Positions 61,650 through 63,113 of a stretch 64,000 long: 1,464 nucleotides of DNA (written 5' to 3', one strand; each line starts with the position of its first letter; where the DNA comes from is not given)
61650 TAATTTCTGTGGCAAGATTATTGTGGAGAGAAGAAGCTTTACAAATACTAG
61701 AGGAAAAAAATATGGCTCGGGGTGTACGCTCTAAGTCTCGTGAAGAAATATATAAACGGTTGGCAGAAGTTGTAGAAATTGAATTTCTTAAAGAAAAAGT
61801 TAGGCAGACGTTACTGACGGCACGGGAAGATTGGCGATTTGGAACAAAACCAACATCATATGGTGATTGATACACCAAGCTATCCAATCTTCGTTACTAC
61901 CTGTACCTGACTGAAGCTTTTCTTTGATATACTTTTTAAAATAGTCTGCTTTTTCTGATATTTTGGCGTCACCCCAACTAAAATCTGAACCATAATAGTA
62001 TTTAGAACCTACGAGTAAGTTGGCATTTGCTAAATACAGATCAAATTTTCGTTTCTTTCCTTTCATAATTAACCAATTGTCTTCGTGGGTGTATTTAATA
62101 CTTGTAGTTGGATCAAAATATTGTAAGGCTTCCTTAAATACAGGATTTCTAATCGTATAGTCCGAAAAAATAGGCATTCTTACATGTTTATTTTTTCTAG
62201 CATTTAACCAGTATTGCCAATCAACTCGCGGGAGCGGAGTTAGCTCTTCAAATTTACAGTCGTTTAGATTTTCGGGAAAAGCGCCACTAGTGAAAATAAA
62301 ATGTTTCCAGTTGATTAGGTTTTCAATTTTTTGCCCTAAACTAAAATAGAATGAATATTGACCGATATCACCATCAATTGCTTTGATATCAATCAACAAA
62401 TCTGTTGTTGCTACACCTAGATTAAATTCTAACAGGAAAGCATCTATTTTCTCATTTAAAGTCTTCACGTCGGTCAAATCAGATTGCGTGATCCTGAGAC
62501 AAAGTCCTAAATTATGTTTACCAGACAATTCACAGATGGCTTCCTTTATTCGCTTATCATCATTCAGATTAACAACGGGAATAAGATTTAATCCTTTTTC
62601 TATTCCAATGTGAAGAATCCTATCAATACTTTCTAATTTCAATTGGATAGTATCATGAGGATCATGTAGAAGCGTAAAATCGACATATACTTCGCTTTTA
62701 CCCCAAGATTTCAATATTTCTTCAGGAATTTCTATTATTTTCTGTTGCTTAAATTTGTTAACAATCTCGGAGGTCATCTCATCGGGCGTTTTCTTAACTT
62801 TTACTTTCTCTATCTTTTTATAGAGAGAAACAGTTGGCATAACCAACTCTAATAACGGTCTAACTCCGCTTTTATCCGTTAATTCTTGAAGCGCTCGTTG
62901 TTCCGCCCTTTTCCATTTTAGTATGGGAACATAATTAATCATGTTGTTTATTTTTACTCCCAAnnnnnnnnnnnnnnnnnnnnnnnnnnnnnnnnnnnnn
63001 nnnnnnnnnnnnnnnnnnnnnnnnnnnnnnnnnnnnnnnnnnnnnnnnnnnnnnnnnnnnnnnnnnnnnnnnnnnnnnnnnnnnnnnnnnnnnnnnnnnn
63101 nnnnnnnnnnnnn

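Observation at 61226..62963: Convergent, 3'-overlapping gene pair: PD-(D/E)xK-fold protein plus large unknown partner (reminiscent of the uncharacterised sce7726/sce7725 pairing)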

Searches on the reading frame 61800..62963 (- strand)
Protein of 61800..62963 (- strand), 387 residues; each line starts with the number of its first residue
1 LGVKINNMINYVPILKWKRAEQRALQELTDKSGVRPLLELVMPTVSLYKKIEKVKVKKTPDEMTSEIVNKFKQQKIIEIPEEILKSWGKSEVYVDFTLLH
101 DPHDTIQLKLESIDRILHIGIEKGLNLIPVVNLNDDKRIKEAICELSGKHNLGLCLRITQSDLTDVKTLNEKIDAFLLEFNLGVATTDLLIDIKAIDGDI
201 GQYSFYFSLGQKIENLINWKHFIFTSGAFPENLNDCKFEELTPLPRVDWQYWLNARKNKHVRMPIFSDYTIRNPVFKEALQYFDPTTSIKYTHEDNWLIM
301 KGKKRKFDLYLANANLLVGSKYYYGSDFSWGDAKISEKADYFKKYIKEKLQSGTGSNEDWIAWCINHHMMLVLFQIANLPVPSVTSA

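Call 3: search_protein_families(library=ncbifam, proteins=[window:61800-62963:-], max_evalue=0.01)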
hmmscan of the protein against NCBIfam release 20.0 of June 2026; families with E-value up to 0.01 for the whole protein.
window:61800-62963:- (387 aa): 0 families

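Call 4: search_protein_families(library=pfam, proteins=[window:61800-62963:-], max_evalue=0.01)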
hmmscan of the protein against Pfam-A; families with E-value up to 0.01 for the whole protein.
window:61800-62963:- (387 aa): 1 family
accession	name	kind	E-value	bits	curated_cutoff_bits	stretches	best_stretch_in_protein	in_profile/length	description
PF14350.11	Beta_protein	-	4.4e-57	194.5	27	1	11-373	1-341/342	Beta protein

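Call 5: search_protein_families(library=padloc, proteins=[window:61800-62963:-], max_evalue=0.01)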
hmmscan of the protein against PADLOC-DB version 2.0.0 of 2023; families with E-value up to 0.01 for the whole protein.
window:61800-62963:- (387 aa): 5 families
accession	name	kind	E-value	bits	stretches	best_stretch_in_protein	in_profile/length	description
PDLC03984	PD-Lambda-2_C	-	2.9e-37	126.6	1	10-377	4-362/377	-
PDLC03983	PD-Lambda-2_C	-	7.1e-28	95.7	1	9-379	5-354/374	-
PDLC02985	beta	-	2.2e-05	21.4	1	268-369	241-333/355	-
PDLC03985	PD-Lambda-2_C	-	0.0029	15.7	1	10-194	4-180/192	-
PDLC01987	CARF_m5--CARF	-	0.005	14.9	0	9-97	74-162/195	-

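Call 21: find_homologous_proteins(query=window:61800-62942:-, max_evalue=0.00001)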
Query window:61800-62942:- (380 aa): 453 proteins with E <= 0.00001 among 2569 candidates; the best 120 are listed.
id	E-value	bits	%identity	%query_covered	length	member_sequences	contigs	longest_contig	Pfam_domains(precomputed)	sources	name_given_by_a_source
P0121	5.3e-257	870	100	100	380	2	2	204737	PF14350.12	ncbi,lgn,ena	-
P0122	2.2e-133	463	57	98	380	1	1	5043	PF14350.12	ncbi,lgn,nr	ncbi:MAG: beta family protein [Patescibacteria group bacterium]|nr:beta family protein [Patescibacte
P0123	2.4e-133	463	56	97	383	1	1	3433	PF14350.12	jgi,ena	-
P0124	4.6e-133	462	56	97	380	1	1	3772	PF14350.12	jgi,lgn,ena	-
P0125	6.4e-133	462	57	97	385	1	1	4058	PF14350.12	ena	-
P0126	1.5e-132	460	56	97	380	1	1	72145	PF14350.12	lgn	-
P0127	1.6e-132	460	55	97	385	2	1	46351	PF14350.12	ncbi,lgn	-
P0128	6.4e-132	458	56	97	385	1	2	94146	PF14350.12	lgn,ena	-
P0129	1.6e-131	457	56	97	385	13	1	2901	PF14350.12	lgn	-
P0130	7.7e-131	455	56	97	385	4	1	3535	PF14350.12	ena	-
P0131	1.1e-130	454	57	97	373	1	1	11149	PF14350.12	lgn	-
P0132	2.5e-130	453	55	97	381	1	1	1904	PF14350.12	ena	-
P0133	5.7e-129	449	55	98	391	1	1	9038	PF14350.12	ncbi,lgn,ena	-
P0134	6.7e-129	448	56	97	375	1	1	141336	PF14350.12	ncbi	-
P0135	2.0e-127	443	57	97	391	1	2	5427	PF14350.12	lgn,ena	-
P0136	3.3e-127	443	55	98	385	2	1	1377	PF14350.12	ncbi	-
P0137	8.2e-127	441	56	98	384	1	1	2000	PF14350.12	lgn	-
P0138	1.8e-126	440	55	98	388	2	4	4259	PF14350.12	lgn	-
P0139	2.7e-126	440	55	98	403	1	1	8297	PF14350.12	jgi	jgi:hypothetical protein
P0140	6.6e-126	438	55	98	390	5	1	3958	PF14350.12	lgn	-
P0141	6.7e-126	438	54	97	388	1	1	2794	PF14350.12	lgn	-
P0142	1.3e-125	437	55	98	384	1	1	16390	PF14350.12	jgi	-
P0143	2.7e-125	436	54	98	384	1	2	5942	PF14350.12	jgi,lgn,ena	-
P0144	4.1e-124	433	53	98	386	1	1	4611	PF14350.12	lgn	-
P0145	5.2e-124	432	55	98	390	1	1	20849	PF14350.12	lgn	-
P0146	5.8e-124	432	54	98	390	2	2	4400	PF14350.12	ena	-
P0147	2.0e-123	430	55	97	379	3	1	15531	PF14350.12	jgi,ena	-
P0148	7.6e-123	428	54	98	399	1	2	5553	PF14350.12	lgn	-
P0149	8.6e-123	428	55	97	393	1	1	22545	PF14350.12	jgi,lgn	jgi:hypothetical protein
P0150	2.7e-122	427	53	98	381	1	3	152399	PF14350.12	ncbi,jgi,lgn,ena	ncbi:MAG: hypothetical protein WC938_00425 [Candidatus Paceibacterota bacterium]|jgi:hypothetical pr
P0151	1.6e-121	424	54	97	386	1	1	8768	PF14350.12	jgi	jgi:hypothetical protein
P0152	8.5e-121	422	53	97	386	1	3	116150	PF14350.12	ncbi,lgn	-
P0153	9.1e-121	422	54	97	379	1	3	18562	PF14350.12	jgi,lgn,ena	-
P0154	7.9e-120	418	53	97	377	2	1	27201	PF14350.12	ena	-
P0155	1.7e-119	417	54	98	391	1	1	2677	PF14350.12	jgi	jgi:hypothetical protein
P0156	5.1e-119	416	53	97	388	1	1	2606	PF14350.12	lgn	-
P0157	9.0e-119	415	54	97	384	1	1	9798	PF14350.12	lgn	-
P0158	9.1e-119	415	50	97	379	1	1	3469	PF14350.12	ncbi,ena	-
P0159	1.1e-118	415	52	97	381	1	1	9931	PF14350.12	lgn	-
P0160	3.1e-118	413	50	98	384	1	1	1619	PF14350.12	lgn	-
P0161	6.0e-118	412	53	98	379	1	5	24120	PF14350.12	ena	-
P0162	6.5e-118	412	54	97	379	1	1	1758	PF14350.12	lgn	-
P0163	6.8e-118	412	53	97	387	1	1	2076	PF14350.12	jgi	-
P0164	6.8e-118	412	51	98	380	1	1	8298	PF14350.12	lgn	-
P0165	1.2e-117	411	54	97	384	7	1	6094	PF14350.12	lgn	-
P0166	4.7e-117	409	53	97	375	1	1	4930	PF14350.12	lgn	-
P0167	6.7e-117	409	51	98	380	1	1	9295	PF14350.12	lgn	-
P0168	1.3e-116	408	53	97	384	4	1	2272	PF14350.12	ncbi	-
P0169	1.3e-116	408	51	97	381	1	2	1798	PF14350.12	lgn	-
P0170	1.5e-116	408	52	97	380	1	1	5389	PF14350.12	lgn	-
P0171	1.9e-116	407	52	99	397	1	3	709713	PF14350.12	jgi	jgi:hypothetical protein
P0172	1.8e-115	404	49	98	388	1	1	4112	PF14350.12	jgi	jgi:hypothetical protein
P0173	3.8e-115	403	53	97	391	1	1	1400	PF14350.12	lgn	-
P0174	1.7e-114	401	51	98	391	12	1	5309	PF14350.12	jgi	jgi:hypothetical protein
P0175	2.7e-114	400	52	97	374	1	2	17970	PF14350.12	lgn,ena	-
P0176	4.6e-114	399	49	98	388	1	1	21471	PF14350.12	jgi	jgi:Beta protein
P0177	6.5e-114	399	51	99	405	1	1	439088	PF14350.12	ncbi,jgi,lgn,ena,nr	ncbi:MAG TPA: hypothetical protein VMA75_01375 [Candidatus Paceibacterota bacterium]|nr:hypothetical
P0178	8.5e-114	399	49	99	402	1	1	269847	PF14350.12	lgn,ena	-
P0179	2.2e-113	397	51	97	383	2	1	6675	PF14350.12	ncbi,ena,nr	ncbi:beta family protein [Patescibacteria group bacterium]|nr:beta family protein [Patescibacteria g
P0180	2.8e-113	397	51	98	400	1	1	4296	PF14350.12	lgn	-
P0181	6.9e-113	396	52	98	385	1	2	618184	PF14350.12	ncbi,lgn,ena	-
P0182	9.5e-113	395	52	98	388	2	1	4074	PF14350.12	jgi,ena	-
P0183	1.0e-111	392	52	97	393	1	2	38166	PF14350.12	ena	-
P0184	8.1e-111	389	52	97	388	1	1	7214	PF14350.12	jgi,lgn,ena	-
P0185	9.1e-111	389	51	97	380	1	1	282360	PF14350.12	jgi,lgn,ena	-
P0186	1.6e-110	388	51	98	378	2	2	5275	PF14350.12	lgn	-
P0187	2.8e-110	387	53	97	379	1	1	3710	PF14350.12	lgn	-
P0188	7.9e-110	386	49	98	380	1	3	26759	PF14350.12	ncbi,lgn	-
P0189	8.2e-109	382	49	97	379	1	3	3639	PF14350.12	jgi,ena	-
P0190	4.6e-108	380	49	97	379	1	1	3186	PF14350.12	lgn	-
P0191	2.7e-107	377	51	97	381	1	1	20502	PF14350.12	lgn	-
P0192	1.0e-105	372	49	94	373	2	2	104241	PF14350.12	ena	-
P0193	1.3e-105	372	50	97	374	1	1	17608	PF14350.12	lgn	-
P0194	4.1e-105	370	47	97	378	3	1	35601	PF14350.12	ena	-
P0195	2.7e-104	367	49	97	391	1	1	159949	PF14350.12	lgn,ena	-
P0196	5.8e-104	366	47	97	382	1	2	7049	PF14350.12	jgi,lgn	-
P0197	1.1e-103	365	47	97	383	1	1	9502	PF14350.12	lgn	-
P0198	3.6e-103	364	47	97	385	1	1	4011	PF14350.12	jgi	jgi:hypothetical protein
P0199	6.1e-103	363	45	97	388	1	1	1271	PF14350.12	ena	-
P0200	1.6e-102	362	49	97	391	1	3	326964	PF14350.12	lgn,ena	-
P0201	1.2e-101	359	47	98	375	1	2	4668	PF14350.12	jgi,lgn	-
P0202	1.3e-101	359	47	97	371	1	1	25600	PF14350.12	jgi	-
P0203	1.5e-101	358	46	98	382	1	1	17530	PF14350.12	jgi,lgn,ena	-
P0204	1.9e-101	358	46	98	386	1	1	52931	PF14350.12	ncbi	-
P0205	4.1e-101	357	48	98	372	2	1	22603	PF14350.12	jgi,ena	jgi:hypothetical protein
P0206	4.3e-101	357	46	97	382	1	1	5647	PF14350.12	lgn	-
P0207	4.9e-101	357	46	97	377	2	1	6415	PF14350.12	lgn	-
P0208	5.4e-101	356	44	98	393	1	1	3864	PF14350.12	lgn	-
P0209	1.5e-100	355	45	98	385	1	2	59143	PF14350.12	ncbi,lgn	-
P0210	2.1e-100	355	45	97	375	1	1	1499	PF14350.12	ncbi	-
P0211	2.9e-100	354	46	97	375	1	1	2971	PF14350.12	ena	-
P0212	3.5e-100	354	46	97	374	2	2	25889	PF14350.12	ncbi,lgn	-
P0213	5.0e-100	353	47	98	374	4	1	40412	PF14350.12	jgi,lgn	jgi:hypothetical protein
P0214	5.2e-100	353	45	97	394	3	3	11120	PF14350.12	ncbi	-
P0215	9.3e-100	352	47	98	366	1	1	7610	PF14350.12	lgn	-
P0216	1.2e-99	352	48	97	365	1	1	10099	PF14350.12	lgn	-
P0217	1.4e-99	352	49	97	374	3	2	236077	PF14350.12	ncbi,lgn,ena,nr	ncbi:MAG: hypothetical protein FD178_803 [Ignavibacteria bacterium]|nr:MAG: hypothetical protein FD1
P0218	2.4e-99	351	45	97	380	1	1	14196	PF14350.12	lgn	-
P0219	8.2e-99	349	48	97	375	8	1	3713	PF14350.12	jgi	-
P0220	8.4e-99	349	46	98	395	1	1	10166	PF14350.12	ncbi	-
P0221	1.0e-98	349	48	97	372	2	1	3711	PF14350.12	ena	-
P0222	1.3e-98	349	46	98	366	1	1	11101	PF14350.12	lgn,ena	-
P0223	2.5e-98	348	48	97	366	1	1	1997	PF14350.12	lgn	-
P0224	3.4e-98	347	48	97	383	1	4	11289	PF14350.12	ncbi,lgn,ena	-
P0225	1.1e-97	346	46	97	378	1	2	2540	PF14350.12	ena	-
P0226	1.7e-97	345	47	98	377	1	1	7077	PF14350.12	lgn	-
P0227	3.2e-97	344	47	98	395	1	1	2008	PF14350.12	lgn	-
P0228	4.9e-97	343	46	98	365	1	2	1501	PF14350.12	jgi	-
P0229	5.4e-97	343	45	98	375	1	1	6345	PF14350.12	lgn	-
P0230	3.5e-96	341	47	98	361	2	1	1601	PF14350.12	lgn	-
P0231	3.9e-96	340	45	97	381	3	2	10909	PF14350.12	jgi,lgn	-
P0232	7.3e-96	340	48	98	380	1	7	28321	PF14350.12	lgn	-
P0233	1.1e-95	339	47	98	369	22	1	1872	PF14350.12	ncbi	-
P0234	1.4e-95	339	46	97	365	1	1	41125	PF14350.12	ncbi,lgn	-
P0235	1.9e-95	338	44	98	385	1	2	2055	PF14350.12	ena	-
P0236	2.2e-95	338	47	98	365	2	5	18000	PF14350.12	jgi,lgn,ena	jgi:hypothetical protein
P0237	7.5e-95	336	47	98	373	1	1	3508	PF14350.12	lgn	-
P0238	8.1e-95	336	46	97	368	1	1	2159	PF14350.12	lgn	-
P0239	8.7e-95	336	46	97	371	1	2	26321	PF14350.12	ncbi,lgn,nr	ncbi:beta family protein [Candidatus Parcubacteria bacterium]|nr:beta family protein [Patescibacteri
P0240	1.3e-94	336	47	97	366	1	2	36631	PF14350.12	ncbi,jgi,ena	ncbi:MAG TPA: beta family protein [Candidatus Saccharimonadales bacterium]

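Call 30: search_protein_families(library=ncbifam, alignment_id=A2, max_evalue=10)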
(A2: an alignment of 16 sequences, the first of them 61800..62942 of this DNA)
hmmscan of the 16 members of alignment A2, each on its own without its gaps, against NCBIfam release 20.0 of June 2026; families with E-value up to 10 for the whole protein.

A. member 1, window:61800-62942:- (380 aa): 0 families

B. families by the number of members that match (of 16 scanned): 3 families
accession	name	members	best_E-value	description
NF038049.1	SelD_rel_HyperS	1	0.00013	SelD-related putative sulfur metabolism protein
NF033831.1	sce7725_fam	1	0.099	sce7725 family protein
TIGR00930.1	2a30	1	0.15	K-Cl cotransporter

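Call 33: find_related_loci(query=window:61800-62942:-, collection=viral_contigs, flank=5000)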
Query window:61800-62942:- (380 aa) in viral_contigs; peptide patterns used: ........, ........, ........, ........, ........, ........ (x = any residue, [..] = any of these).
6 stretches matched a pattern, but none encodes a relative of the query by tblastn (E <= 1e-3).

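Call 50: search_dna_similar(query=window:61800-62942:-, collection=plasmids, mode=protein, max_rows=60, max_evalue=0.00001, rows=spread)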
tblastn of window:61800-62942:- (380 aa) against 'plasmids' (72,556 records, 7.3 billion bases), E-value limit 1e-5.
Records with a match: 14; places in all: 14; records where one place covers at least 80% of the query: 13.
Best place of each record, by identity: <60% 14.
By first word of the organism name: Agrobacterium 4; Rhodococcus 4; Sinorhizobium 2; Escherichia 1; Rhizobium 1; Marinibacterium 1; Sarcina 1.
By predicted mobility (MOB-suite, as given by PLSDB): non-mobilizable 7; conjugative 5; mobilizable 2.
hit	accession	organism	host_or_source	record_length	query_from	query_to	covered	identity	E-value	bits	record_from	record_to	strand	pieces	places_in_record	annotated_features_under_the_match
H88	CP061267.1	Escherichia coli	Sheep,cell culture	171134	2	372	98%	25.7%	3e-20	100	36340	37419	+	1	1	beta family protein | sce7726 family protein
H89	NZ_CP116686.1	Agrobacterium fabrum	cell culture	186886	3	371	97%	24.7%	3e-13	79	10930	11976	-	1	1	beta family protein | sce7726 family protein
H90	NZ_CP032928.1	Agrobacterium tumefaciens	Rubus sp.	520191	4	371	97%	24.7%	3e-14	82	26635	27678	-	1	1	beta family protein | sce7726 family protein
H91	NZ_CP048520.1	Agrobacterium tumefaciens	walnut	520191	4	371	97%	24.7%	3e-14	82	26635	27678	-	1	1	beta family protein | sce7726 family protein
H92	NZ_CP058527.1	Agrobacterium tumefaciens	-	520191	4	371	97%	24.7%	3e-14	82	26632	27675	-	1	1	beta family protein | sce7726 family protein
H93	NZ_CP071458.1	Rhizobium lentis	lentil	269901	4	371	97%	24.7%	2e-13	80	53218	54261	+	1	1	beta family protein | sce7726 family protein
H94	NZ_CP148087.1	Sinorhizobium meliloti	Medicago sativa,cell culture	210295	4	371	97%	24.7%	2e-13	79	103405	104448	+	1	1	beta family protein | sce7726 family protein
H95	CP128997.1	Rhodococcus opacus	sludge,sludge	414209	4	380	99%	24.1%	7e-23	107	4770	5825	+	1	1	beta family protein | sce7726 family protein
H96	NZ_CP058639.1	Rhodococcus sp. ZPP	cell culture,soil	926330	4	380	99%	24.1%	7e-23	107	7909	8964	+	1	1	beta family protein | sce7726 family protein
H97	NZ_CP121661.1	Sinorhizobium terangae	Desmanthus virgatus,cell culture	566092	4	372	97%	23.3%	5e-12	75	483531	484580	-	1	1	beta family protein | sce7726 family protein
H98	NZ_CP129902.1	Rhodococcus ruber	soil,bacterial genome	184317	3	375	98%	23.0%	3e-23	108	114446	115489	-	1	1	beta family protein | sce7726 family protein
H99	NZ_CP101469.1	Rhodococcus gordoniae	water,poultry farm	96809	3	375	98%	23.0%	4e-23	108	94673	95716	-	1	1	beta family protein | sce7726 family protein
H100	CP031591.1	Marinibacterium anthonyi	Isolate culture,marine surface water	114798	3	372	97%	21.6%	7e-8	62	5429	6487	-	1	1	hypothetical protein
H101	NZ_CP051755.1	Sarcina sp. JB2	Pan troglodytes verus (Western ...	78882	121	365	64%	22.9%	4e-10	69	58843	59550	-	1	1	hypothetical protein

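Call 51: search_dna_similar(query=window:61800-62942:-, collection=phages, mode=protein, max_rows=60, max_evalue=0.00001)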
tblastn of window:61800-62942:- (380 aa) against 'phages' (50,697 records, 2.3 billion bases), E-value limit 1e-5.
Records with a match: 2; places in all: 2; records where one place covers at least 80% of the query: 1.
Best place of each record, by identity: <60% 2.
By first word of the organism name: Escherichia 1; Mycolicibacterium 1.
By host as written in the record: Escherichia coli SA53 1; Mycolicibacterium smegmatis MC2 155 1.
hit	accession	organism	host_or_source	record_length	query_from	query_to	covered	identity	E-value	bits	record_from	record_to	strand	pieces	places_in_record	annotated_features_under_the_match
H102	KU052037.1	Escherichia phage Rac-SA53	Escherichia coli SA53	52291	2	372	98%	25.7%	1e-20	100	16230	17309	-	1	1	hypothetical protein (x2)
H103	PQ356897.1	Mycolicibacterium phage Mycofy1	Mycolicibacterium smegmatis MC2 155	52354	118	375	68%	25.4%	4e-19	95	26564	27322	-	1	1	hypothetical protein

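Call 70: predict_structure(alignment_id=A5)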
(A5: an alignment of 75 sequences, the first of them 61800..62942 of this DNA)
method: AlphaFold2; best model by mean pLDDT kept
length: 380 residues; sequences in the alignment: 75
mean_pLDDT: 91.3   pTM: 0.91
mean pLDDT of the five models: 91.3, 90.4, 89.5, 89.5, 88.8
residues with pLDDT >= 90: 291; 70-90: 63; 50-70: 17; < 50: 9
segments of 3 or more residues with pLDDT < 50: 267-274
pLDDT, mean of each block of 10 residues (from residue 1): 91 96 95 95 94 95 97 98 98 94 98 98 98 98 97 95 98 97 88 83 96 93 75 89 90 90 64 59 91 87 94 97 98 94 88 94 95 72
secondary structure, 60 per line:
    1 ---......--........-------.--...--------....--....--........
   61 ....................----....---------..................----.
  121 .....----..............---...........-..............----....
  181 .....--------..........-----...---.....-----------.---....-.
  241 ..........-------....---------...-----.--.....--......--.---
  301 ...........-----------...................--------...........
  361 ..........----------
elements in order: E4-9 H12-19 E30-32 E41-44 E47-50 H53-80 E85-88 H98-115 E120-125 H130-143 E147-152 H153-157 H159-172 E180-185 H194-203 E215-219 E235-238 H240-250 E258-261 E282-286 E289-294 H301-311 H323-341 H350-370

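Call 73: fold_search(model_id=the predicted structure, library=pdb)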
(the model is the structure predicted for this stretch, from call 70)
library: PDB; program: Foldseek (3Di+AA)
matches with E <= 10: 1786; with E <= 0.001: 4
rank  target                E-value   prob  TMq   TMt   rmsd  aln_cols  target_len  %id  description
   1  2y0f_C                3.6e-04  1.00  0.31  0.31   6.3       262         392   12  STRUCTURE OF GCPE (IspG) FROM THERMUS THERMOPHILUS HB27 (released 2011-01-26)
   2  4jn6_A                5.9e-04  1.00  0.27  0.30  10.2       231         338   10  Crystal Structure of the Aldolase-Dehydrogenase Complex from Mycobacterium tuberculosis HRv37 (released 2013-05-08)
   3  6vw9_A                6.6e-04  0.94  0.16  0.25  14.2       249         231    7  C-terminal regulatory domain of the chloride transporter KCC-1 from C. elegans, proteolyzed during crystallization (released 2020-07-15)
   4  5ac5_B                9.9e-04  0.98  0.39  0.27  14.5       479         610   10  GH20C, Beta-hexosaminidase from Streptococcus pneumoniae in complex with GlcNAc (released 2015-09-23)
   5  8kc5_A                1.5e-03  0.98  0.25  0.37   9.8       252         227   13  De novo design protein -T09 (released 2024-08-07)
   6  9fd9_A                2.1e-03  0.98  0.28  0.39   9.9       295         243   13  Re-engineered peroxygenase variant of 2-deoxy-D-ribose-5-phosphate aldolase, Schiff-base complex with 4-nitro-cinnamal (released 2025-03-12)
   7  7tcw_A                2.5e-03  0.99  0.34  0.45   7.6       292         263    7  Methanobactin biosynthetic protein complex of MbnB and MbnC from Methylosinus trichosporium OB3b, H210S mutant (released 2022-03-23)
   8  1ktn_B                2.5e-03  0.98  0.28  0.38   9.9       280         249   12  Structural Genomics, Protein EC1535 (released 2002-08-14)
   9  5lhf_A                2.6e-03  1.00  0.33  0.53   8.2       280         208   12  Phosphoribosyl anthranilate isomerase from Thermococcus kodakaraensis (released 2016-11-09)
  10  3nq2_A                2.8e-03  0.99  0.28  0.39   9.1       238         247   13  Optimization of the in silico designed Kemp eliminase KE70 by computational design and directed evolution R2 3/5G (released 2011-02-09)
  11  8for_E                2.8e-03  0.98  0.28  0.39   9.8       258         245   12  Crystal Structure of Kemp Eliminase KE70-core with bound transition state analogue (released 2024-01-10)
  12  7p76_A                2.9e-03  0.97  0.28  0.38   9.4       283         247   12  Re-engineered 2-deoxy-D-ribose-5-phosphate aldolase catalysing asymmetric Michael addition reactions, Schiff base comp (released 2021-10-27)
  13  2zz5_A                3.5e-03  0.99  0.32  0.50   7.6       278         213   10  Orotidine Monophosphate Deacarboxylase D70A/K72A double mutant from M. thermoautotrophicum complexed with 6- cyano-UMP (released 2009-03-24)
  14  8k7o                  3.7e-03  0.98  0.31  0.45   8.2       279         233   10  De novo design protein -T03 (released 2024-07-31)
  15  7p76_D                4.1e-03  0.97  0.28  0.39   9.8       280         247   11  Re-engineered 2-deoxy-D-ribose-5-phosphate aldolase catalysing asymmetric Michael addition reactions, Schiff base comp (released 2021-10-27)
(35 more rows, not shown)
